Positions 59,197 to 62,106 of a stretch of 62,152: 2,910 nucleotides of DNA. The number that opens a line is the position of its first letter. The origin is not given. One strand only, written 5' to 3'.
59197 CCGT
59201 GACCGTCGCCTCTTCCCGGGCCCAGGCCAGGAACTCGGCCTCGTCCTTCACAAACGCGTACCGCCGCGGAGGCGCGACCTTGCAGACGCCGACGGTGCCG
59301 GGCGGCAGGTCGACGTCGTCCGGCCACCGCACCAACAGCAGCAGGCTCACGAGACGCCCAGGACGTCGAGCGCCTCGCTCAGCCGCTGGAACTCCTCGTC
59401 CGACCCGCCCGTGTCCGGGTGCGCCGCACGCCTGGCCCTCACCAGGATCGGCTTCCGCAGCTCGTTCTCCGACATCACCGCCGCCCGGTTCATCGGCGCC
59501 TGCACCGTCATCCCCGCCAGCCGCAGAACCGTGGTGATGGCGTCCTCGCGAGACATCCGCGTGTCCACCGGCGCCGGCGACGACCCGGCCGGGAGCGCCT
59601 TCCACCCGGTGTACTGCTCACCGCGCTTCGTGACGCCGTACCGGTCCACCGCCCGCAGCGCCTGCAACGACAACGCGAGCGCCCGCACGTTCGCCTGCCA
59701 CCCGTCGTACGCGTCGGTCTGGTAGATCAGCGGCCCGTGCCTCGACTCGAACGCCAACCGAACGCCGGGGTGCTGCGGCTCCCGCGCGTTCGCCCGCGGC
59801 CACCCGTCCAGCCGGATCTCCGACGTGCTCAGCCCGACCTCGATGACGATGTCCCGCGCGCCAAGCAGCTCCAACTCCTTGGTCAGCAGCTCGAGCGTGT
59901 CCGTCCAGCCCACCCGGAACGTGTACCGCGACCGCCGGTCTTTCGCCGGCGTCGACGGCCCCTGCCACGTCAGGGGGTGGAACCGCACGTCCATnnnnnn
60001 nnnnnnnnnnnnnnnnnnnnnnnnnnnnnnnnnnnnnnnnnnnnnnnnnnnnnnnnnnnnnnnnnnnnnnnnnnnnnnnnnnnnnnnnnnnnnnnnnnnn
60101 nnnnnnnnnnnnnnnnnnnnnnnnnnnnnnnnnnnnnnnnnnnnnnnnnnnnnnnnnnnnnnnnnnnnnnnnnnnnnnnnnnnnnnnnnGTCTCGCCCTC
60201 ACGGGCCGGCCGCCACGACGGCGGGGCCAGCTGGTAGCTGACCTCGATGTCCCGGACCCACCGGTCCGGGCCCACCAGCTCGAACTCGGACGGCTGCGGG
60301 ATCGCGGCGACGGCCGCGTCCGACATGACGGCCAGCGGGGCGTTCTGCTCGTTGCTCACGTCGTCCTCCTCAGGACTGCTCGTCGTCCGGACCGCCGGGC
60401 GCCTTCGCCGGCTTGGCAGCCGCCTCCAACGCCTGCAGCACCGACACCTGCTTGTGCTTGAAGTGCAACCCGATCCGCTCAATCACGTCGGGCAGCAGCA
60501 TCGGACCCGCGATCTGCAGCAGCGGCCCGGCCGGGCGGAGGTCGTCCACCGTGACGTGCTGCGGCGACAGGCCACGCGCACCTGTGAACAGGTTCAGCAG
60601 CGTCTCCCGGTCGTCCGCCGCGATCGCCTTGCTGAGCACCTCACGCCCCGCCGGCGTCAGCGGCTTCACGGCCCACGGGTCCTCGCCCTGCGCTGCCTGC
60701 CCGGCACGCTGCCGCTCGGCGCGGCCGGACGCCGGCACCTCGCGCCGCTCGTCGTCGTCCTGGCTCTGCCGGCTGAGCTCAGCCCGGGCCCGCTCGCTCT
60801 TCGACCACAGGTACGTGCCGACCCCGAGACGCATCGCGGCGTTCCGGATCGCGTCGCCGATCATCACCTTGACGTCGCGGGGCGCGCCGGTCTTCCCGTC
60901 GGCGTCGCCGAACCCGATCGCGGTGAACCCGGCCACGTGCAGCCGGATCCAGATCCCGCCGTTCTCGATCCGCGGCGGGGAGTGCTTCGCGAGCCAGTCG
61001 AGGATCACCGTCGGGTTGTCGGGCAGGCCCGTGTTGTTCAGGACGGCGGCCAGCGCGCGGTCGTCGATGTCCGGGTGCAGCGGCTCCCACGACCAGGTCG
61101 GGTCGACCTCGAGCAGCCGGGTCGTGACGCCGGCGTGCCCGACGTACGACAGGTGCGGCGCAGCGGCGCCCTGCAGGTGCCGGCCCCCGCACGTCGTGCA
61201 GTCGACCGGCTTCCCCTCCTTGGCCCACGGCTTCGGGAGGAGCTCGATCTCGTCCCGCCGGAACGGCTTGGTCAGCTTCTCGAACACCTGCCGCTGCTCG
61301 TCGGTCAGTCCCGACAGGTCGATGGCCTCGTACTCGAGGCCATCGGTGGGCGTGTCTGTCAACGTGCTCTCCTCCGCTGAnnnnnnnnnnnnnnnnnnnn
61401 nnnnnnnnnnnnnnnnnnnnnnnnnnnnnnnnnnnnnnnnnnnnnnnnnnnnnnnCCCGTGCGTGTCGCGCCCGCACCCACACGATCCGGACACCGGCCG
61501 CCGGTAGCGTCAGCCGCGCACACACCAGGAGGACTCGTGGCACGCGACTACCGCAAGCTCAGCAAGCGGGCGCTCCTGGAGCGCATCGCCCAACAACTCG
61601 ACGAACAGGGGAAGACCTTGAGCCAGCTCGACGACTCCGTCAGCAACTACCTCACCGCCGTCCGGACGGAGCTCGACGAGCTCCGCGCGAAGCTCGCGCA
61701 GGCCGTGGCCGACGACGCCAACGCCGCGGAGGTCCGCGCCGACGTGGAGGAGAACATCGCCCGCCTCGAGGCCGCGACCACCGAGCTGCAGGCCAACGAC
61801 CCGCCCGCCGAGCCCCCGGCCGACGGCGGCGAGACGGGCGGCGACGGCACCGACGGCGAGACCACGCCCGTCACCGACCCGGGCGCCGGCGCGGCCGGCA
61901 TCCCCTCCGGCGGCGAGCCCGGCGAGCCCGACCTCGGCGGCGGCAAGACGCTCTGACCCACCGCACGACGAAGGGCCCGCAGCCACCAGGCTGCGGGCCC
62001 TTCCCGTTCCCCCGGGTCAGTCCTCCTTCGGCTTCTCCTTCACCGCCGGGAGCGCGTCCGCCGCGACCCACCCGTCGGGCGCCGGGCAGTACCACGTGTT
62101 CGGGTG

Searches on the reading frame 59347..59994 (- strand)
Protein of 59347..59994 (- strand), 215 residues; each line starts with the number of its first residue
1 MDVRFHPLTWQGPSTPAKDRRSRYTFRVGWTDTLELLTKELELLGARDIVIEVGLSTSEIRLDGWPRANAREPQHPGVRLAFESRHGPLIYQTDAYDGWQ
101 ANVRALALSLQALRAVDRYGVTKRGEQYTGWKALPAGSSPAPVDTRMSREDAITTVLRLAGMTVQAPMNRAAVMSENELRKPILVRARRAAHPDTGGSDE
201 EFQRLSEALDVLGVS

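Call 13: search_protein_families(library=phrogs, proteins=[window:59347-59994:-], max_evalue=0.01)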
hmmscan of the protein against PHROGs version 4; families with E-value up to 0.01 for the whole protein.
window:59347-59994:- (215 aa): 2 families
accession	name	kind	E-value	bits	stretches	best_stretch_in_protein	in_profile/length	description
phrog_9210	-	unknown function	4.4e-39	135.2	1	6-212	8-199/204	-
phrog_13942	-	unknown function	0.0023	18.3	1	174-212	27-64/336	-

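Call 14: search_protein_families(library=pfam, proteins=[window:59347-59994:-], max_evalue=0.01)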
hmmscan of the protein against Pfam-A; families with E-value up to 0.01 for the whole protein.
window:59347-59994:- (215 aa): 0 families

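Call 19: search_dna_similar(query=window:59347-59994:-, collection=phages, mode=protein, max_rows=30)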
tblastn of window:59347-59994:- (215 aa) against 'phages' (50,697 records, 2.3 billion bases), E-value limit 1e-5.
Records with a match: 84; places in all: 84; records where one place covers at least 80% of the query: 5.
Best place of each record, by identity: <60% 84.
By first word of the organism name: Gordonia 42; Microbacterium 32; Mycobacterium 7; Synechococcus 2; Microcystis 1.
By host as written in the record: Gordonia terrae 3612 37; Microbacterium foliorum NRRL B-24224 21; Microbacterium foliorum NRRL B-24224 SEA 7; Gordonia terrae CAG3 5; Microbacterium paraoxydans NRRL B-14843 3; Mycobacterium abscessus strain BWH-C 2; Microcystis aeruginosa 1; Microbacterium foliorum str. NRRL B-24224 1; and 7 more.
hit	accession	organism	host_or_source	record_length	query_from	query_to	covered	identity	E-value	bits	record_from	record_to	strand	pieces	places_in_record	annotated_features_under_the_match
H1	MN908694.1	Microbacterium phage RubyRalph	Microbacterium paraoxydans NRRL B-14843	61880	2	208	96%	40.2%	9e-20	92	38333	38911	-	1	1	51: DnaJ-like chaperonin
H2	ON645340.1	Microbacterium phage Fransoyer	Microbacterium paraoxydans NRRL B-14843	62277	10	208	93%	41.0%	1e-19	92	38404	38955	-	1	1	51: DnaJ-like chaperonin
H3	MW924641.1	Microbacterium phage SadLad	Microbacterium paraoxydans NRRL B-14843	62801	10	208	93%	40.0%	2e-17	86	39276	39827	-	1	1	53: DnaJ-like chaperonin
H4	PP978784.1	Gordonia phage Kamaru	Gordonia terrae 3612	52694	21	199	83%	43.6%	4e-22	99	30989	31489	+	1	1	43: hypothetical protein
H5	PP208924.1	Gordonia phage LitninMcQueen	Gordonia terrae CAG3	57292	21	199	83%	43.6%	4e-22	99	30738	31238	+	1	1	42: DnaJ-like chaperonin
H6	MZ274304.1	Gordonia phage Agueybana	Gordonia terrae 3612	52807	50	212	76%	46.7%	4e-23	102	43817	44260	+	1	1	64: DnaJ-like chaperonin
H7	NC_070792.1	Gordonia phage Agueybana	Gordonia terrae 3612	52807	50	212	76%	46.7%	4e-23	102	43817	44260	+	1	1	64: DnaJ-like chaperonin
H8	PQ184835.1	Gordonia phage PantheRoc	Gordonia terrae 3612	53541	50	212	76%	45.5%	9e-22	98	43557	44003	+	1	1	65: DnaJ-like chaperonin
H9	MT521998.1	Gordonia phage Jambalaya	Gordonia terrae 3612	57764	50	212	76%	44.8%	5e-20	93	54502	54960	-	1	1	82: DnaJ-like chaperone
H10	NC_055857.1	Gordonia phage Jambalaya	Gordonia terrae 3612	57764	50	212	76%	44.8%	5e-20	93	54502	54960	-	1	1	82: DnaJ-like chaperone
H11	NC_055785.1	Gordonia phage Mutzi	Gordonia terrae 3612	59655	50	212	76%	43.6%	8e-20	92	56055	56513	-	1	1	84: DnaJ-like chaperonin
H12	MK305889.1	Gordonia phage Mutzi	Gordonia terrae 3612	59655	50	212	76%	43.6%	8e-20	92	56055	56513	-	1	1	84: DnaJ-like chaperonin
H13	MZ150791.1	Gordonia phage YungMoney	Gordonia terrae 3612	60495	50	212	76%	43.6%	8e-20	92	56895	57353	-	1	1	84: DnaJ-like chaperonin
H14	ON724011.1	Gordonia phage Malachai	Gordonia terrae 3612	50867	50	212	76%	43.3%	5e-23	102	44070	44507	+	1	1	65: DnaJ-like chaperonin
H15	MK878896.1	Gordonia phage Begonia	Gordonia terrae 3612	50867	50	212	76%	43.3%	5e-23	102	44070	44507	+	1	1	65: hypothetical protein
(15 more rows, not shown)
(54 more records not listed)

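Call 28: find_related_loci(query=window:59347-59994:-, collection=metagenome_contigs, flank=10000)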
Query window:59347-59994:- (215 aa) in metagenome_contigs; peptide patterns used: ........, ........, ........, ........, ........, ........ (x = any residue, [..] = any of these).
212 stretches matched a pattern; 94 encode a relative of the query (tblastn E <= 1e-3); the best 80 are kept; 80 distinct loci.
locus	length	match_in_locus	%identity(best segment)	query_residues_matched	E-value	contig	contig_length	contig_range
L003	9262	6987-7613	52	1-212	8e-66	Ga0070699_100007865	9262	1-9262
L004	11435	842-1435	54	1-212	4e-65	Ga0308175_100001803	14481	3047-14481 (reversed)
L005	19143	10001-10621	52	1-212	2e-64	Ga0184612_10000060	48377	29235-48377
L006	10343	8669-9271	52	1-212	6e-64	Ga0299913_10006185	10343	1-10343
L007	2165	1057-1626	53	1-205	7e-63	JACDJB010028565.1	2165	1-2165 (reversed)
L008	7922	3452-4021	53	1-205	1e-61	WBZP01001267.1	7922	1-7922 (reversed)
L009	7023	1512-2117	50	5-215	3e-57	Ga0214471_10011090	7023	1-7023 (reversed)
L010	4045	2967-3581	48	1-212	2e-52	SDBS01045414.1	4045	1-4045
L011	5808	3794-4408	48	1-212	2e-52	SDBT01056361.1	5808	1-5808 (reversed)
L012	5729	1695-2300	46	1-215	4e-52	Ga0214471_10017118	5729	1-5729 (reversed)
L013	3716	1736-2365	49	1-212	5e-52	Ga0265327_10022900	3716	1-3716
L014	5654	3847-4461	47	1-212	2e-51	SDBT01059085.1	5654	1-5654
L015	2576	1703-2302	44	1-212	1e-50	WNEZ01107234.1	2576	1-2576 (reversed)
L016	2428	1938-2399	54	10-166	2e-50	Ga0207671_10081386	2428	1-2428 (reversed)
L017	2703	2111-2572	54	10-166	3e-50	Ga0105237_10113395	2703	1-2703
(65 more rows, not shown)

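Call 34: get_annotated_region(hit=H1, flank=8000)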
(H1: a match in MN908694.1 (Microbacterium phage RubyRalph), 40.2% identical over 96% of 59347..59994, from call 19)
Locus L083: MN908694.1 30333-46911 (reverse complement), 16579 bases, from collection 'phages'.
description: Microbacterium phage RubyRalph, complete genome.
organism: Microbacterium phage RubyRalph (NCBI taxid 2704040)
taxonomy: Viruses; Duplodnaviria; Heunggongvirae; Uroviricota; Caudoviricetes
host: Microbacterium paraoxydans NRRL B-14843; source: soil; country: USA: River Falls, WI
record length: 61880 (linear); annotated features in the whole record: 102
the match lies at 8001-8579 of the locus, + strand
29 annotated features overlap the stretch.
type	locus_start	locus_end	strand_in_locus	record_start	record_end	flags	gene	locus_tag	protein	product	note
CDS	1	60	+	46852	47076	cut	68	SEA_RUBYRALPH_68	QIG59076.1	helix-turn-helix DNA binding domain protein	-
CDS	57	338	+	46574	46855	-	67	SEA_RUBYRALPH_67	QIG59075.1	hypothetical protein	-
CDS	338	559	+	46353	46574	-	66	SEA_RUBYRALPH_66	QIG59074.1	hypothetical protein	-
CDS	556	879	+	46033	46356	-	65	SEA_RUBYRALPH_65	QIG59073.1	hypothetical protein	-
CDS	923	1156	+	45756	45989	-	64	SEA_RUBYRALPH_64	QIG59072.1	hypothetical protein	-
CDS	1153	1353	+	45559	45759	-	63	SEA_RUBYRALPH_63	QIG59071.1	hypothetical protein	-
CDS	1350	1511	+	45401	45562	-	62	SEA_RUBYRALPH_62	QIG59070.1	hypothetical protein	-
CDS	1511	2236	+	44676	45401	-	61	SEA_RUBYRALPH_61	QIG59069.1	ssDNA binding protein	-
CDS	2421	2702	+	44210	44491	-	60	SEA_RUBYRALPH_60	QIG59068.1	hypothetical protein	-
CDS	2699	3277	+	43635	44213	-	59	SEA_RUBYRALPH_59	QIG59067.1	RuvC-like resolvase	-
CDS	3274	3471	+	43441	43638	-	58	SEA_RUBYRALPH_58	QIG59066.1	hypothetical protein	-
CDS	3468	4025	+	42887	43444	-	57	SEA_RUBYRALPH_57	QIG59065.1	HNH endonuclease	-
CDS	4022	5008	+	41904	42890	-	56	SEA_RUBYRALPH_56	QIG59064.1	DNA recombinase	-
CDS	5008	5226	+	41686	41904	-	55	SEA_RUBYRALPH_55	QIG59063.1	hypothetical protein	-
CDS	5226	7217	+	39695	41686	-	54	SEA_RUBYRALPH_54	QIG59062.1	exonuclease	-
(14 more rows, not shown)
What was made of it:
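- Tried and rejected: Microbacterium phage RubyRalph has the same genome size and a p215 homologue, but is tightly packed with a different layout (call 34).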

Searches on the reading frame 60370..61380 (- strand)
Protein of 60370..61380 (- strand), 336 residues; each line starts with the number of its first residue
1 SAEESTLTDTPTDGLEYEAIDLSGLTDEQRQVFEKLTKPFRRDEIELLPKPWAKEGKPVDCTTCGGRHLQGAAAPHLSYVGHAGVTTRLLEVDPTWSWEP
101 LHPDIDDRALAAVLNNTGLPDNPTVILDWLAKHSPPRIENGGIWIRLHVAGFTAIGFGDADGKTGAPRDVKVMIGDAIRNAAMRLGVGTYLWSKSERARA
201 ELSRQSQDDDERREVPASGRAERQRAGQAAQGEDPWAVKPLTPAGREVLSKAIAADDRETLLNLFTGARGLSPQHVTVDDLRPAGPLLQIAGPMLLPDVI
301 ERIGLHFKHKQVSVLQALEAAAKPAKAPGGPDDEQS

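Call 13: search_protein_families(library=phrogs, proteins=[window:60370-61380:-], max_evalue=0.01)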
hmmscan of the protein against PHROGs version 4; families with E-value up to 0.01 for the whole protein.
window:60370-61380:- (336 aa): 1 family
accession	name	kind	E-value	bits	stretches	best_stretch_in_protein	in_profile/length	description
phrog_3290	-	DNA, RNA and nucleotide metabolism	3.4e-33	116.1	2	139-199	67-126/192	single strand annealing protein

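Call 14: search_protein_families(library=pfam, proteins=[window:60370-61380:-], max_evalue=0.01)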
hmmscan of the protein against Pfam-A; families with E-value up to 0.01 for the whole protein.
window:60370-61380:- (336 aa): 0 families

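Call 21: find_related_loci(query=window:60370-61380:-, collection=viral_contigs, flank=10000)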
Query window:60370-61380:- (336 aa) in viral_contigs; peptide patterns used: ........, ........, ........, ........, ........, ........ (x = any residue, [..] = any of these).
8 stretches matched a pattern, but none encodes a relative of the query by tblastn (E <= 1e-3).

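Call 29: find_related_loci(query=window:60370-61362:-, collection=genome_contigs, flank=10000)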
Query window:60370-61362:- (330 aa) in genome_contigs; peptide patterns used: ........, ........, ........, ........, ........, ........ (x = any residue, [..] = any of these).
90 stretches matched a pattern, but none encodes a relative of the query by tblastn (E <= 1e-3).
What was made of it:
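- Tried and rejected: A scan of GTDB genomes with the annealing protein (call 29).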

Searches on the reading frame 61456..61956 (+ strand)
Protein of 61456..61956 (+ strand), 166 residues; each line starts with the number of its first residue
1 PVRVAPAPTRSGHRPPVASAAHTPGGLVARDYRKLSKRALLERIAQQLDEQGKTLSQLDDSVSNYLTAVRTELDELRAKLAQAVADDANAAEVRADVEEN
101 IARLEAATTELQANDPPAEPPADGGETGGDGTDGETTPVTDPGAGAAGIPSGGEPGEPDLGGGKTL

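Call 13: search_protein_families(library=phrogs, proteins=[window:61456-61956:+], max_evalue=0.01)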
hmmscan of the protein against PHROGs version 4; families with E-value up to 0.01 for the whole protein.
window:61456-61956:+ (166 aa): 1 family
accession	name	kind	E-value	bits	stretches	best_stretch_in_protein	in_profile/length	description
phrog_233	-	head and packaging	3.2e-05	25.6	1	51-113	18-81/161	head scaffolding protein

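Call 14: search_protein_families(library=pfam, proteins=[window:61456-61956:+], max_evalue=0.01)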
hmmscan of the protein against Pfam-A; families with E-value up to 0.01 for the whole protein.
window:61456-61956:+ (166 aa): 0 families

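Call 40: search_protein_families(library=pfam, proteins=[window:61537-61956:+], max_evalue=0.01)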
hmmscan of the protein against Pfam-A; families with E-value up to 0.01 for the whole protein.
window:61537-61956:+ (139 aa): 0 families
